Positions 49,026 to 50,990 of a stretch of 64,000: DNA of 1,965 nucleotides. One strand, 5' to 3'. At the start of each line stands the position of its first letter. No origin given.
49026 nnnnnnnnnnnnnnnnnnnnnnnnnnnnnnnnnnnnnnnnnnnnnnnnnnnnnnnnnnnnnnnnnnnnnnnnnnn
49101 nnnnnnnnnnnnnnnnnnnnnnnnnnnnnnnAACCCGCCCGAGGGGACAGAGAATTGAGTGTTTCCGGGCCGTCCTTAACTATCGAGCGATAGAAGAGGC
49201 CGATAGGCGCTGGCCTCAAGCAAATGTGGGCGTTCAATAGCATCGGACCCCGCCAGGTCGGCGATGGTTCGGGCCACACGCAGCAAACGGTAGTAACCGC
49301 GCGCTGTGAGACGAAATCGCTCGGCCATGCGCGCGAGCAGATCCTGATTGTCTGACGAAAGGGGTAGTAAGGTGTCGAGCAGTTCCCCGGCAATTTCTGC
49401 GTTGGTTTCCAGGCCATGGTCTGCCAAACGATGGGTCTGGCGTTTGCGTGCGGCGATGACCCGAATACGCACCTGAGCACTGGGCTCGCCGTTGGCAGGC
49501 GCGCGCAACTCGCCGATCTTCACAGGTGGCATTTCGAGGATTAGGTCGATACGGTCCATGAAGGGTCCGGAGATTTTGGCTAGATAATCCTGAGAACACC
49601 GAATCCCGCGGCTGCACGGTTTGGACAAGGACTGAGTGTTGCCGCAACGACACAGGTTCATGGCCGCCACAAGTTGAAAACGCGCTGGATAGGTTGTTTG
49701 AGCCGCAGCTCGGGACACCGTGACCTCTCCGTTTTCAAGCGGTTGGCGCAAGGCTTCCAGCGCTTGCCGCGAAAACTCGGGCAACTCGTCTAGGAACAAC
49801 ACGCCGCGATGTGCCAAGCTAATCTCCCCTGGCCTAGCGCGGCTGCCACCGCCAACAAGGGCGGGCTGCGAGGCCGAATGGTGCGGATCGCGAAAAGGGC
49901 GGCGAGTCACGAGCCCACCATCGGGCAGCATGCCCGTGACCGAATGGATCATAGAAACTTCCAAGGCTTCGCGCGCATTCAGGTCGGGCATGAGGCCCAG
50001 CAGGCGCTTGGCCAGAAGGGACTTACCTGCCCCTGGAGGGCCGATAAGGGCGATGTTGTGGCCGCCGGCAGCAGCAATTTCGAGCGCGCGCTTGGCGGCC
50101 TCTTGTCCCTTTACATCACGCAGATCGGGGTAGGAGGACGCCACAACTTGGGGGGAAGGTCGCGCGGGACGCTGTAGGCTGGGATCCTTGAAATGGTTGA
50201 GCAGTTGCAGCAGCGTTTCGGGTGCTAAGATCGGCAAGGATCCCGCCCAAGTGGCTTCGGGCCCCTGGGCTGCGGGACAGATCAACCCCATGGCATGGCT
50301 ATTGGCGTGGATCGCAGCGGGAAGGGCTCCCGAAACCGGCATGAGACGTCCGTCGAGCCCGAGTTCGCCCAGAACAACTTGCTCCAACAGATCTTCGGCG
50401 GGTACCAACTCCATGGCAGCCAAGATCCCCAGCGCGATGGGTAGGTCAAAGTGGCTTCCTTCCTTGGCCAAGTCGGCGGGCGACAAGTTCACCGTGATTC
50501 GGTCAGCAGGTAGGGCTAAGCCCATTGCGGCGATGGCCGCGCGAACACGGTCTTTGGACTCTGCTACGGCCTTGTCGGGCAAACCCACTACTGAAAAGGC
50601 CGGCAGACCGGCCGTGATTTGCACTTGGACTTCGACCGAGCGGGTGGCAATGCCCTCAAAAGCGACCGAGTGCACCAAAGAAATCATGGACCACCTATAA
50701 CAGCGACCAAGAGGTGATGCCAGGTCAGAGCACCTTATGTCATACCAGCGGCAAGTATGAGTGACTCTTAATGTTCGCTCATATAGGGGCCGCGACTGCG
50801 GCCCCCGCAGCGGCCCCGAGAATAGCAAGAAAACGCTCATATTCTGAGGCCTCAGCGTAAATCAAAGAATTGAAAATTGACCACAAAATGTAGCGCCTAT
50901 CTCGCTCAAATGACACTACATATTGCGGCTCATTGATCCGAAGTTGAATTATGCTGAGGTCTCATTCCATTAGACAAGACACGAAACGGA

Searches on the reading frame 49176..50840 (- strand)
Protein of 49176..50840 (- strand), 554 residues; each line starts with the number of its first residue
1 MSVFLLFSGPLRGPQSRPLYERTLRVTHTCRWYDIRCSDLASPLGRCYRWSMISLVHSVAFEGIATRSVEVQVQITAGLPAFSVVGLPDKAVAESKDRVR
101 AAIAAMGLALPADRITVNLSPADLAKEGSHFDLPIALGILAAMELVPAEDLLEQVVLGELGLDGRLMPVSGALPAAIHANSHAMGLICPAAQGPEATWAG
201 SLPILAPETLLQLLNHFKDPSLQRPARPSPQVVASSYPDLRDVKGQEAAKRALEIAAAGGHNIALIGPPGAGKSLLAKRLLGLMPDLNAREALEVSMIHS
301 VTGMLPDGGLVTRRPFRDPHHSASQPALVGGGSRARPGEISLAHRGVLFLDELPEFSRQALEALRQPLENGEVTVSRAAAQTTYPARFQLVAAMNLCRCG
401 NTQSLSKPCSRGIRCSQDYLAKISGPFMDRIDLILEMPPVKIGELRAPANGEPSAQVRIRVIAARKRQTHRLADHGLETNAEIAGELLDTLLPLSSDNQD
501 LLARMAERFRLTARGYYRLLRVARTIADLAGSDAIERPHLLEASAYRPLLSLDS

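Call 41: search_protein_families(library=pfam, proteins=[window:49176-50840:-], max_evalue=0.00001)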
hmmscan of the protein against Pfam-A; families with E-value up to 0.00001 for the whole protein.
window:49176-50840:- (554 aa): 6 families
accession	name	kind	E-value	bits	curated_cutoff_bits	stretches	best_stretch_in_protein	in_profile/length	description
PF01078.27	Mg_chelatase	-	2.3e-92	308.5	20.3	1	239-443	1-205/207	Magnesium chelatase, subunit ChlI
PF13541.12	ChlI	-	2.1e-41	141.1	27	1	71-190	1-119/121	Subunit ChlI of Mg-chelatase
PF13335.12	Mg_chelatase_C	-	2e-28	99.2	26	1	451-547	1-94/94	Magnesium chelatase, subunit ChlI C-terminal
PF07728.20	AAA_5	-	3.6e-08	33.9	22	1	263-407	2-133/139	AAA domain (dynein-related subfamily)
PF00493.29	MCM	-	1.6e-07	31.1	23.3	1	257-395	54-172/224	MCM P-loop domain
PF00158.32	Sigma54_activat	-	2.7e-07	30.9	20.2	0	250-395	12-142/168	Sigma-54 interaction domain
